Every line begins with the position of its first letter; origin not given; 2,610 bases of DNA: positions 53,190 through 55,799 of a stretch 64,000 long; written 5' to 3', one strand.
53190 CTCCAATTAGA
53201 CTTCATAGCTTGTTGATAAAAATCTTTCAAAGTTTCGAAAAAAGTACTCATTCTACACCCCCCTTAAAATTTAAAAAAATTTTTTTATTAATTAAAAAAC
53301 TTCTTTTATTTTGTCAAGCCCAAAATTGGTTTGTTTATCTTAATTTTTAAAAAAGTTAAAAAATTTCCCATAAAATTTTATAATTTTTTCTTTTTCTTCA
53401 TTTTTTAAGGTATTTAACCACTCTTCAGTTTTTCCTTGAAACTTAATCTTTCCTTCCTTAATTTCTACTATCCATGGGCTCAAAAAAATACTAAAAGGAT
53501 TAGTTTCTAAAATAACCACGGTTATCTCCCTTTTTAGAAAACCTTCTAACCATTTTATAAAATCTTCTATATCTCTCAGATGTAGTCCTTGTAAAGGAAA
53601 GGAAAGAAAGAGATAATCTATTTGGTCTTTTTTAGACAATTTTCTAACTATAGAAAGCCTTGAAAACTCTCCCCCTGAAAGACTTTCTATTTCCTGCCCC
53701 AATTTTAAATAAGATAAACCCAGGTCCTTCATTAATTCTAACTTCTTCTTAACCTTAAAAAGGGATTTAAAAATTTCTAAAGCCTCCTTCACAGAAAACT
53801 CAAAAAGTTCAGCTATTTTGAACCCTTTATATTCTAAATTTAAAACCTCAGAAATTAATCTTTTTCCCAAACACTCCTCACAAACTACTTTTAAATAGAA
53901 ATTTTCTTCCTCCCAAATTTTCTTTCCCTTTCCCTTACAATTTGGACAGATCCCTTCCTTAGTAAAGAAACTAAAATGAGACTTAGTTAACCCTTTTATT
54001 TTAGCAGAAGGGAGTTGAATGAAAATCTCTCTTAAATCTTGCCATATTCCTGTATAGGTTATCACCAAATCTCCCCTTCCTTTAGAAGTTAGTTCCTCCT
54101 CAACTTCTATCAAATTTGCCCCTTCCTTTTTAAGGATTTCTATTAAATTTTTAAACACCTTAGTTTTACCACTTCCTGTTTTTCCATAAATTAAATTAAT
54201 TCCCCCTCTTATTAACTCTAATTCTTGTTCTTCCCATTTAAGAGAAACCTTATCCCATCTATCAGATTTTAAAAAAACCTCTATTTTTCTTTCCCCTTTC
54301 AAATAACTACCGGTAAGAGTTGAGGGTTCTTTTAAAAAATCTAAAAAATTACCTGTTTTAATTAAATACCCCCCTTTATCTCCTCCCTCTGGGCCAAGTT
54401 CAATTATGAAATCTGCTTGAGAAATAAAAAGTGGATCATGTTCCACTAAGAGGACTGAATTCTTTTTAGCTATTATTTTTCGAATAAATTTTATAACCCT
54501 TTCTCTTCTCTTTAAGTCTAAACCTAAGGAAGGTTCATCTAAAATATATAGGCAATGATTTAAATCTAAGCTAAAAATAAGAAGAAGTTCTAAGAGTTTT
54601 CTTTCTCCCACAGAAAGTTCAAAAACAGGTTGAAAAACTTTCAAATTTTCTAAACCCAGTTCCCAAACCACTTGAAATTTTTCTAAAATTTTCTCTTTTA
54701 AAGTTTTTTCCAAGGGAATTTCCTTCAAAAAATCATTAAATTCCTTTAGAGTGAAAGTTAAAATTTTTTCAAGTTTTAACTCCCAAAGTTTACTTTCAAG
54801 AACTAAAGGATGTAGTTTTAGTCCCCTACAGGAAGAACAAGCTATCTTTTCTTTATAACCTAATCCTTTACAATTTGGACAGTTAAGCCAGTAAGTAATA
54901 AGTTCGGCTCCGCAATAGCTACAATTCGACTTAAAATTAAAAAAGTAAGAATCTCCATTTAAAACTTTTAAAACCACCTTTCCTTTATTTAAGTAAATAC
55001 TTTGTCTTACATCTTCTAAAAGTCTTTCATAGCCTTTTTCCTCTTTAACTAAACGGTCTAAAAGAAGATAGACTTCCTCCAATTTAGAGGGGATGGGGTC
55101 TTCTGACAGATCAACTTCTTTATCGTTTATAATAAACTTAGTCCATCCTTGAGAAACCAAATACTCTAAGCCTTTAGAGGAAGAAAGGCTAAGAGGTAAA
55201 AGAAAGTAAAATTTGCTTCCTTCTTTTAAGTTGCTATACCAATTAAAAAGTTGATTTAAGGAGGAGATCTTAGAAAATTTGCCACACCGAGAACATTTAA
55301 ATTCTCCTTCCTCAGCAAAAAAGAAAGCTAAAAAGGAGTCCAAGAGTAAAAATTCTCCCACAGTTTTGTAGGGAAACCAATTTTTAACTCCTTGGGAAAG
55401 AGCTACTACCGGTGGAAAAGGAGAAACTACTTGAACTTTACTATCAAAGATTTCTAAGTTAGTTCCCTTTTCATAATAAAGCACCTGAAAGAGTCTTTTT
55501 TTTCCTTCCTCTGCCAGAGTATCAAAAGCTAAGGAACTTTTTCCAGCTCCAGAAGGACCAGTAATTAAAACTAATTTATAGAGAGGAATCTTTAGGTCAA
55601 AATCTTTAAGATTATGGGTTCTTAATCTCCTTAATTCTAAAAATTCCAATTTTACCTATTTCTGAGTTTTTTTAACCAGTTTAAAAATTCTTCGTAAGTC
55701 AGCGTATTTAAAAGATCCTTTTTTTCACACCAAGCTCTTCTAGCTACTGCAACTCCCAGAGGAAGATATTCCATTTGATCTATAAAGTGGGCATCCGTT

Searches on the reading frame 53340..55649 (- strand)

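Call 74: search_protein_families(library=padloc, proteins=[window:53340-55649:-], max_evalue=0.00001)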
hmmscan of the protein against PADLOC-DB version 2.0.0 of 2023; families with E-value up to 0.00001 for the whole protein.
window:53340-55649:- (769 aa): 7 families
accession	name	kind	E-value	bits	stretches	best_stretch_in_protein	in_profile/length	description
PDLC04135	mad3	-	7.5e-41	138.9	3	205-433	180-351/374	mads_3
PDLC04140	mad8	-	1.8e-17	61.8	2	471-720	16-236/314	mads_8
PDLC02980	AriA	-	1.1e-07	30.2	0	339-409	232-303/304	-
PDLC00289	PtuA1|PtuA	-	1.4e-07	28.9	0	292-411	177-294/404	AAA ATPase domain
PDLC04164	AriA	-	5.9e-07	27.3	0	323-407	154-234/253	-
PDLC00293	PtuA1|PtuA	-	2.3e-06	24.9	1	314-411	287-388/527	AAA ATPase domain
PDLC03859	LmuB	-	8.3e-06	23.3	0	17-40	17-40/611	-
